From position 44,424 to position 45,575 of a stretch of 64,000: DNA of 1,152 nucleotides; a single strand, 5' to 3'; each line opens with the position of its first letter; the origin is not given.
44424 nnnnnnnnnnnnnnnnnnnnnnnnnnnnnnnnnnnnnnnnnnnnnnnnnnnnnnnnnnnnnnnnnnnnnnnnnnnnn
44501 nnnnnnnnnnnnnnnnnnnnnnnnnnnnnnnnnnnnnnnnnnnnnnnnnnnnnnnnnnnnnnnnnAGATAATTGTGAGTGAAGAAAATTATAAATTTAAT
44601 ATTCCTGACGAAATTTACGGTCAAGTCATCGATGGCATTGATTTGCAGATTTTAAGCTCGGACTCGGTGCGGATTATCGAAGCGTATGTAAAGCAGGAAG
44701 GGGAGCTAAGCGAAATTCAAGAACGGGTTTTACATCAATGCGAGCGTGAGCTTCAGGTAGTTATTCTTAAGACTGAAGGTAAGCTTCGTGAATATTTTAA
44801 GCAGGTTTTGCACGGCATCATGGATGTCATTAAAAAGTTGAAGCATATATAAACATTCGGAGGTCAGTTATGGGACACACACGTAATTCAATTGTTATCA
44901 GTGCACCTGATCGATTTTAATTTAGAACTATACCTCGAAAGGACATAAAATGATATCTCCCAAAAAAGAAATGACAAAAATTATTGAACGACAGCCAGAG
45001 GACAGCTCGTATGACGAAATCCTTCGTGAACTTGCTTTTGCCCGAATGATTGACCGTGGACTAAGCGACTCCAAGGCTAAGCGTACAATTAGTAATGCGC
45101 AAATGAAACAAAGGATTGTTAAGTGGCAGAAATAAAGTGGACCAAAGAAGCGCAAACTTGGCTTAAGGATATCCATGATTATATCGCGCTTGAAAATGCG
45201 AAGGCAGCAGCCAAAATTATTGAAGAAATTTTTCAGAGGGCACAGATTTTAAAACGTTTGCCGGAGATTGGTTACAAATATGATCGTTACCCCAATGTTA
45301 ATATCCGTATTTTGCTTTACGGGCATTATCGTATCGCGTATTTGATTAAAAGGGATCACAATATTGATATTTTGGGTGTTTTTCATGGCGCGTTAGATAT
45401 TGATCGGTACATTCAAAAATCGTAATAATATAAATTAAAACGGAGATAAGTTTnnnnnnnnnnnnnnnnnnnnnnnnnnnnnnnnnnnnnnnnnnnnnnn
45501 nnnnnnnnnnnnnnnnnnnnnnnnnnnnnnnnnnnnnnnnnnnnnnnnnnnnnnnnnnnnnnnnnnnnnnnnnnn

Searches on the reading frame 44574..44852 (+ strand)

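Call 39: search_protein_families(library=pfam, proteins=[window:44574-44852:+], max_evalue=1)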
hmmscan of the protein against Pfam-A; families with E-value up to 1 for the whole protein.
window:44574-44852:+ (92 aa): 2 families
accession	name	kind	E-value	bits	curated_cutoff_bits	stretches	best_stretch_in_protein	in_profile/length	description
PF09862.15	DUF2089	-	0.017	15.2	33.4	1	27-51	1-25/47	Domain of unknown function (DUF2089)-HTH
PF23302.1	HTH_DNAJC9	-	0.019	15.6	27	1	34-55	11-32/69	DNAJC9 HTH domain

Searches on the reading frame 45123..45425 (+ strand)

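Call 78: search_protein_families(library=pfam, proteins=[window:45123-45425:+], max_evalue=0.01)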
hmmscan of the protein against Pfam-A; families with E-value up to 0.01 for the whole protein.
window:45123-45425:+ (100 aa): 1 family
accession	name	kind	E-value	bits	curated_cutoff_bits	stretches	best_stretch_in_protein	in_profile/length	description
PF05016.21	ParE_toxin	-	3.3e-15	56.8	23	1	4-90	1-86/89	ParE toxin of type II toxin-antitoxin system, parDE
